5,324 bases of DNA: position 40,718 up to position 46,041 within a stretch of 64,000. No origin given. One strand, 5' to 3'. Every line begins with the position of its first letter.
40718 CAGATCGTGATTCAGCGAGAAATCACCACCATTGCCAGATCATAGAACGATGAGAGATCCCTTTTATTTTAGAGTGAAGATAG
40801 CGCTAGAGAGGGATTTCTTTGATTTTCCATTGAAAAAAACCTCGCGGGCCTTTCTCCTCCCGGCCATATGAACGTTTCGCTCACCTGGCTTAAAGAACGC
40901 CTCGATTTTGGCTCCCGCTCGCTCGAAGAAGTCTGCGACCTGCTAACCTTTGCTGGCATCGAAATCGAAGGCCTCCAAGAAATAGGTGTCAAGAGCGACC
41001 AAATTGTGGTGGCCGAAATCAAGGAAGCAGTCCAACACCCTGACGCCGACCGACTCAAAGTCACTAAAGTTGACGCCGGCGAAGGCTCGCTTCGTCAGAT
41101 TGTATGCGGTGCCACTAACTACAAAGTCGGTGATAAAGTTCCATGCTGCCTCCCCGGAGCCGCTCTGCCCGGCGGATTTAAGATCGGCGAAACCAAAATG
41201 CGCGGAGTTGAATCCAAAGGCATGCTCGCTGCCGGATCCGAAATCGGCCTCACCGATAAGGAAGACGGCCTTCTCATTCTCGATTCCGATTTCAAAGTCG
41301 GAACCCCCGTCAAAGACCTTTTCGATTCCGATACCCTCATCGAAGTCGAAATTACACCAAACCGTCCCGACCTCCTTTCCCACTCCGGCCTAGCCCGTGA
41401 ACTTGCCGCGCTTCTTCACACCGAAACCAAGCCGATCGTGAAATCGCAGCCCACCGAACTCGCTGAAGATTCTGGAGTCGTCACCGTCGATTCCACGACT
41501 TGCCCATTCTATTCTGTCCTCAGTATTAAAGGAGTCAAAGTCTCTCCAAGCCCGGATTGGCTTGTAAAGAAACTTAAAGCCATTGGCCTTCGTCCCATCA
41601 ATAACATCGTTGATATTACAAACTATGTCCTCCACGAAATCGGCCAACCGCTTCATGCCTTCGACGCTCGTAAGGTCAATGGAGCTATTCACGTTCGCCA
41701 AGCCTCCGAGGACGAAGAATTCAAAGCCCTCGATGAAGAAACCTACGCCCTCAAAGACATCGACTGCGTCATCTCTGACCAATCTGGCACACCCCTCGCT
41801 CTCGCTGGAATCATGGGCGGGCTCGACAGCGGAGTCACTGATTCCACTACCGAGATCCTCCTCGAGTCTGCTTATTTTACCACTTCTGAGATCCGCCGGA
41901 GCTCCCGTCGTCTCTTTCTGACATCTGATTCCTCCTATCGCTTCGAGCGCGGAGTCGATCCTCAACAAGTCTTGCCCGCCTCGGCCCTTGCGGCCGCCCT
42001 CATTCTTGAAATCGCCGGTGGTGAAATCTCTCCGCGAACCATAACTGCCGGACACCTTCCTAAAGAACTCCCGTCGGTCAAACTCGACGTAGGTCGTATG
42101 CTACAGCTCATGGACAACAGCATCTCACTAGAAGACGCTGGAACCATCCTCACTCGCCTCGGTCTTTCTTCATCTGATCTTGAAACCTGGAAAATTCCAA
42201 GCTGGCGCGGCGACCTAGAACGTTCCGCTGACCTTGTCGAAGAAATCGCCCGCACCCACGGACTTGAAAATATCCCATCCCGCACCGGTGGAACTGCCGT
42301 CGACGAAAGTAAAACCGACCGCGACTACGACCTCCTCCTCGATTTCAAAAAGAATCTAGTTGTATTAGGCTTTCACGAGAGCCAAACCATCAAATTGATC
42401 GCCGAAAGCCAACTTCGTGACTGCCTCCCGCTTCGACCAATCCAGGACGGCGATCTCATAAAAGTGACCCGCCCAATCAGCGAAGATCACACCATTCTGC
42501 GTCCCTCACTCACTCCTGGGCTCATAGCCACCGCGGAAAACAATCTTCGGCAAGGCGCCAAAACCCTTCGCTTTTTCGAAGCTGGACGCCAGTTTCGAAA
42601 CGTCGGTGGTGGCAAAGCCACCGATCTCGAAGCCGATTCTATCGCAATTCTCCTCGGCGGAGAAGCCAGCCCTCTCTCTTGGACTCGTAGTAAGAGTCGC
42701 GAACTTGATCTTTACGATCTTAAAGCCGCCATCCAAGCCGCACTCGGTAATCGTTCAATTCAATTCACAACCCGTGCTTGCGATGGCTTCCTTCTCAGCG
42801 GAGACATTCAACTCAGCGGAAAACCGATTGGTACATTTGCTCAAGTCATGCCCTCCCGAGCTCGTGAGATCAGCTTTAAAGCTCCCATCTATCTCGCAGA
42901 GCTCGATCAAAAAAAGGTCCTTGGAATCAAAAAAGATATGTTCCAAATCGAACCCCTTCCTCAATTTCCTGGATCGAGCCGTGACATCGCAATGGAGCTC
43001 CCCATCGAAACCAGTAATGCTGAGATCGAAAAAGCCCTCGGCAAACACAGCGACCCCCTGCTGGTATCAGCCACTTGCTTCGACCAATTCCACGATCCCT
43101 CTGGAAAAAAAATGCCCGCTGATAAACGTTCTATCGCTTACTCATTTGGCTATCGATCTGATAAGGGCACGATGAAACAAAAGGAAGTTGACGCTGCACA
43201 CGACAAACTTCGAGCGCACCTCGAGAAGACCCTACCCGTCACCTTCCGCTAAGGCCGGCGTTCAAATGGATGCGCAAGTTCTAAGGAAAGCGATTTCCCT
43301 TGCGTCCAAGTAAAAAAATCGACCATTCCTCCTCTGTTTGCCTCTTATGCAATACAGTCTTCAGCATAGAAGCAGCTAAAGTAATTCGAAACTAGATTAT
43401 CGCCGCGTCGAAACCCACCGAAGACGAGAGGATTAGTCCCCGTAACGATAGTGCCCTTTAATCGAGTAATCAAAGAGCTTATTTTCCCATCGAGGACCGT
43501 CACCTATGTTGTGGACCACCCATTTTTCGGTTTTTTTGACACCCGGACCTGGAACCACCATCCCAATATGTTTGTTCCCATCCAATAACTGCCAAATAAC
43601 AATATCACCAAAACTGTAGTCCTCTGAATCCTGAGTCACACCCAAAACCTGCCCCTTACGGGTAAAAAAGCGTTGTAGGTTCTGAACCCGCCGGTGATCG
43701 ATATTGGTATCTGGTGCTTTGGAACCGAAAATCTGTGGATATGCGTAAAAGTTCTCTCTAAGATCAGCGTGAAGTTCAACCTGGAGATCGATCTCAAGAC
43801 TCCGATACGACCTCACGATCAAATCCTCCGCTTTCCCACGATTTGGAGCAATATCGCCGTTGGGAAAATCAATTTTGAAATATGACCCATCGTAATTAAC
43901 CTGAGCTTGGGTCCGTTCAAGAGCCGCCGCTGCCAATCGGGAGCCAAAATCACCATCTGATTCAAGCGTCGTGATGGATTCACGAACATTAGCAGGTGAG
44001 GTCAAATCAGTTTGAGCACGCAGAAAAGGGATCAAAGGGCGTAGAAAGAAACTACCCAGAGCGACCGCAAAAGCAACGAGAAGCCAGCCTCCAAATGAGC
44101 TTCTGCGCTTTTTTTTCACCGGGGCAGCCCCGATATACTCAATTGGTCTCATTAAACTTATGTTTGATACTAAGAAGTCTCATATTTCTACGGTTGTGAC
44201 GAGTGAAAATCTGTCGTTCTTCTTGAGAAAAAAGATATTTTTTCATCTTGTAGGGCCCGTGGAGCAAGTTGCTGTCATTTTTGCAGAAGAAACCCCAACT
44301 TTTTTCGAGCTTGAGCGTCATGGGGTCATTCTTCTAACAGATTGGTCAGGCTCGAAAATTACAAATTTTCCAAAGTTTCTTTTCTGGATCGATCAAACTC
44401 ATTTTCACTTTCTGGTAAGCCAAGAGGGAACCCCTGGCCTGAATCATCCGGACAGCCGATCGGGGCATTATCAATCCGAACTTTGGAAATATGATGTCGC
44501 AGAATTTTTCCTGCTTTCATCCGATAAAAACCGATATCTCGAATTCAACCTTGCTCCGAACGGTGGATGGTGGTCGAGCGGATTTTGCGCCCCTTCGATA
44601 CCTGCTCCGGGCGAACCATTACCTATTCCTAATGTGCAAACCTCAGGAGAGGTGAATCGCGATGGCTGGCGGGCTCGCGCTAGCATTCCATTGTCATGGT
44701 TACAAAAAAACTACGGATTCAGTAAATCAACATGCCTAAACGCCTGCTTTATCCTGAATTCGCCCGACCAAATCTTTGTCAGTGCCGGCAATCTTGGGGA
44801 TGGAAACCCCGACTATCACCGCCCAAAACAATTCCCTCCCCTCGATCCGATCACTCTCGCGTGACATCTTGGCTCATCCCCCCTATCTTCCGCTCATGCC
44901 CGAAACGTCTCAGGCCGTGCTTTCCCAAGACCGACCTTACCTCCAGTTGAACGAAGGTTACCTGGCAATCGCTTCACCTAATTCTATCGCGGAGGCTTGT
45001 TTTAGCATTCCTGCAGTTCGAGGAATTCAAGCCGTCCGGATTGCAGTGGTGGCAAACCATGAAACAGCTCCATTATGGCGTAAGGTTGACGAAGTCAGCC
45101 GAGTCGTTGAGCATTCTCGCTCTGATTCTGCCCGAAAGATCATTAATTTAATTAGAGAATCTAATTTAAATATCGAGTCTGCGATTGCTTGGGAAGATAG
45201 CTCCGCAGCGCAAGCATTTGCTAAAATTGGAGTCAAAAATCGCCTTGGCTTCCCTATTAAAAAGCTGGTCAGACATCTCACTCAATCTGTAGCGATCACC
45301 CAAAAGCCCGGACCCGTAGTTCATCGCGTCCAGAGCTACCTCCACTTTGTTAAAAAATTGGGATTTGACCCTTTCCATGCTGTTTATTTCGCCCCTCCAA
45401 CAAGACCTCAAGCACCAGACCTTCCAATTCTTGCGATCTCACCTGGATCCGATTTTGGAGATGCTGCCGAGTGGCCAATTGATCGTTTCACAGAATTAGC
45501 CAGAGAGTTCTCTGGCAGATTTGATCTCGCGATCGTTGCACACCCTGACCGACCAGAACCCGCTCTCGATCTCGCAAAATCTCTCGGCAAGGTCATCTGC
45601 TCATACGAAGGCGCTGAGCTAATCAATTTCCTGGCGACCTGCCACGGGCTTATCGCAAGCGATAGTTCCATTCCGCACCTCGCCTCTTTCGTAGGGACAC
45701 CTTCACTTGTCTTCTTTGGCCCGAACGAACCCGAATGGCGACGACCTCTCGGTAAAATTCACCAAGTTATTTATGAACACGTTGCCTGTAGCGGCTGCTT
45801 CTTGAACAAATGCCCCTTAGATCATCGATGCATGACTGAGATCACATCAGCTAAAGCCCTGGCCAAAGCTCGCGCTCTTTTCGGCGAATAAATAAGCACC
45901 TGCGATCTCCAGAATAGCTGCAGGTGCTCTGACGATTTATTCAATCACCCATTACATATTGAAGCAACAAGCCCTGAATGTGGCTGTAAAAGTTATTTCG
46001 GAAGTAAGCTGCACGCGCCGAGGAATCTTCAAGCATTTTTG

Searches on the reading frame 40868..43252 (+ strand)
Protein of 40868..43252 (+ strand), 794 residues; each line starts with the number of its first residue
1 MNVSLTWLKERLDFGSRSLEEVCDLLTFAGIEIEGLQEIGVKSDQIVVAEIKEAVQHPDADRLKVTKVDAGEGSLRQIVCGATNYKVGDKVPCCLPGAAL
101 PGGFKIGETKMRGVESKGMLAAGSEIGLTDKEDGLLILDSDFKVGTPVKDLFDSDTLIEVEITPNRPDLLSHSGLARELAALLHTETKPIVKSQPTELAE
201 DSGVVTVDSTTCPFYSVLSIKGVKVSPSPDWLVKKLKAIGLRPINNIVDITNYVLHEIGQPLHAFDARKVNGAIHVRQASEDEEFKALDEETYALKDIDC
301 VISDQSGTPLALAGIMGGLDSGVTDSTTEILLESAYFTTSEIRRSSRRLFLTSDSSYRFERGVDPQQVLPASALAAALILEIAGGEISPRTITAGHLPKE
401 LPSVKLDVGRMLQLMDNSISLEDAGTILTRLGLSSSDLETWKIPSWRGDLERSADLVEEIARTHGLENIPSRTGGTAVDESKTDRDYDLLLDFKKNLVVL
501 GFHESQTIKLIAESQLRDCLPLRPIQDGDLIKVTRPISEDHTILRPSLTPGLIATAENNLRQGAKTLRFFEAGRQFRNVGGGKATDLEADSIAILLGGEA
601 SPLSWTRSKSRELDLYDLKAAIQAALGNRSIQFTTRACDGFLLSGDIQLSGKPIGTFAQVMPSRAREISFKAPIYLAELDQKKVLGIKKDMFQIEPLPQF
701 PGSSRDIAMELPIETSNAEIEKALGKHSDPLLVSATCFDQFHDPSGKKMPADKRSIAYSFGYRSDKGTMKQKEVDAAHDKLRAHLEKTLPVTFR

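Call 49: search_protein_families(library=pfam, proteins=[window:40868-43252:+], max_evalue=0.0001)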
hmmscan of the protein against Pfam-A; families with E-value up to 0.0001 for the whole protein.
window:40868-43252:+ (794 aa): 5 families
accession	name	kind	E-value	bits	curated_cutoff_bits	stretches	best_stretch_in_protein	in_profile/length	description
PF03483.22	B3_4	-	5e-67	225.3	29.3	1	212-384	2-174/174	B3/4 domain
PF17759.6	tRNA_synthFbeta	-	1.1e-30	107.2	22.4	1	469-680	1-213/214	Phenylalanyl tRNA synthetase beta chain CLM domain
PF01588.26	tRNA_bind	-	7e-20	71.4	27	1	46-146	1-95/96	Putative tRNA binding domain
PF03147.19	FDX-ACB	-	5.8e-18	65.5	31.1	1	698-794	1-94/94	Ferredoxin-fold anticodon binding domain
PF03484.21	B5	-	9.5e-13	48.6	28.6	1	404-465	1-66/67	tRNA synthetase B5 domain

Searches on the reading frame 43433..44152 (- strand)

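Call 49: search_protein_families(library=pfam, proteins=[window:43433-44152:-], max_evalue=0.0001)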
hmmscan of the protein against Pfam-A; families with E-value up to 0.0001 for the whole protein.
window:43433-44152:- (239 aa): 1 family
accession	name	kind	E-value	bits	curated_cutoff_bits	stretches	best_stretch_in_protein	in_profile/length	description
PF06940.17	DUF1287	-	7.4e-53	179.1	25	1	75-237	2-163/163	Domain of unknown function (DUF1287)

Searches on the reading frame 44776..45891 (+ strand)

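Call 49: search_protein_families(library=pfam, proteins=[window:44776-45891:+], max_evalue=0.0001)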
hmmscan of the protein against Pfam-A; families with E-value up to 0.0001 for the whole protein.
window:44776-45891:+ (371 aa): 1 family
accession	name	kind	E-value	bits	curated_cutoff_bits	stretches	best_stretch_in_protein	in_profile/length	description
PF01075.23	Glyco_transf_9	-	6.1e-12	45.8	22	1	212-349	100-244/247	Glycosyltransferase family 9 (heptosyltransferase)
